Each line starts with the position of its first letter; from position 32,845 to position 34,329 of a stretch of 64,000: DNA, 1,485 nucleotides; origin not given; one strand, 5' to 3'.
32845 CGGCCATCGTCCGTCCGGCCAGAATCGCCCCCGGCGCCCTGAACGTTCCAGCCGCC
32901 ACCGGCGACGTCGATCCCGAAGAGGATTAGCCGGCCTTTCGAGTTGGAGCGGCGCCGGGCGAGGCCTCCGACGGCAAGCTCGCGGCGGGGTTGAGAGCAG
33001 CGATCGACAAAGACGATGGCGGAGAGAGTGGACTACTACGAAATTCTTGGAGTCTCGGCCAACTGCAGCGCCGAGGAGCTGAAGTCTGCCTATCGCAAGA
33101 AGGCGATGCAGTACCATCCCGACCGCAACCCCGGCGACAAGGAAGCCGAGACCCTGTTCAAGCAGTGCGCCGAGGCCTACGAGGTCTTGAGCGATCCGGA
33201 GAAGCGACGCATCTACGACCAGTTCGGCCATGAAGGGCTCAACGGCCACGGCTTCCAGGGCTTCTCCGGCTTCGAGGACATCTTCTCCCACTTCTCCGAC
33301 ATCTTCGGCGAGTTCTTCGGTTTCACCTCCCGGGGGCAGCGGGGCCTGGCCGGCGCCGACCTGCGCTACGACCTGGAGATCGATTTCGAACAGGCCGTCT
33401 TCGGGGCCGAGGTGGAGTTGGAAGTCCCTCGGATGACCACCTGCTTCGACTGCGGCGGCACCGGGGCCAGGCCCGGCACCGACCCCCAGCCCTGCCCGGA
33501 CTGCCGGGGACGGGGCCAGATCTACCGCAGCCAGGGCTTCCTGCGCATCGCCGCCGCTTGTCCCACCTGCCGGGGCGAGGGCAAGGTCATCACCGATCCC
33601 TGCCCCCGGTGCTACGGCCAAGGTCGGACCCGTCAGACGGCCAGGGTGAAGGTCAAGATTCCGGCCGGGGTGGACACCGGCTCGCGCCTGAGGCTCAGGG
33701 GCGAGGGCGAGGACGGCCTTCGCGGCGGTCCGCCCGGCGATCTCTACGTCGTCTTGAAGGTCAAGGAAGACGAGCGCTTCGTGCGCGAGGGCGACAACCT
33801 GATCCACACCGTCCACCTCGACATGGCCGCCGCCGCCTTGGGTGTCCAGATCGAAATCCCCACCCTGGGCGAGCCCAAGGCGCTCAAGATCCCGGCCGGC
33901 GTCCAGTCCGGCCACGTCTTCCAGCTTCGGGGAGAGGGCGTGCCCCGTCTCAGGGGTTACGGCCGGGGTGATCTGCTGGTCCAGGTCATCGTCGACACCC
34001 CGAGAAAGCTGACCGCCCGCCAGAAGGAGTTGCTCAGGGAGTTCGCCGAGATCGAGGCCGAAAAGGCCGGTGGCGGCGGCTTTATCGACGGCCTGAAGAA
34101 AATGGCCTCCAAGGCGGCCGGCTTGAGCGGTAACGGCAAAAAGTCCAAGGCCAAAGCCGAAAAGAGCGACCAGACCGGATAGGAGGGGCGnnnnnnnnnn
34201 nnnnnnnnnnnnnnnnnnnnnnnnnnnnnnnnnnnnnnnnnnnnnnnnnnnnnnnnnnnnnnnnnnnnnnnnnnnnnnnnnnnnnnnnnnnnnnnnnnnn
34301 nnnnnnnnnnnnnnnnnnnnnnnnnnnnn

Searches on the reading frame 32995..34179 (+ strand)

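Call 29: search_protein_families(library=pfam, proteins=[window:32995-34179:+])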
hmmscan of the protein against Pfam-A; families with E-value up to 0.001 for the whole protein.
window:32995-34179:+ (395 aa): 4 families
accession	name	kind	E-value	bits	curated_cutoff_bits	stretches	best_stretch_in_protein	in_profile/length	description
PF01556.23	DnaJ_C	-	3.5e-48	163.9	26.6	1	123-336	1-152/152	DnaJ C terminal domain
PF00226.36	DnaJ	-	7.6e-28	96.8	27.8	1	13-75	1-63/63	DnaJ domain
PF00684.25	DnaJ_CXXCXGXG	-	1.1e-15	58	32.7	1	150-210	1-65/65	DnaJ central domain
PF15777.11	Anti-TRAP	-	7.6e-06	26.3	32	1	148-181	11-47/59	Tryptophan RNA-binding attenuator protein inhibitory protein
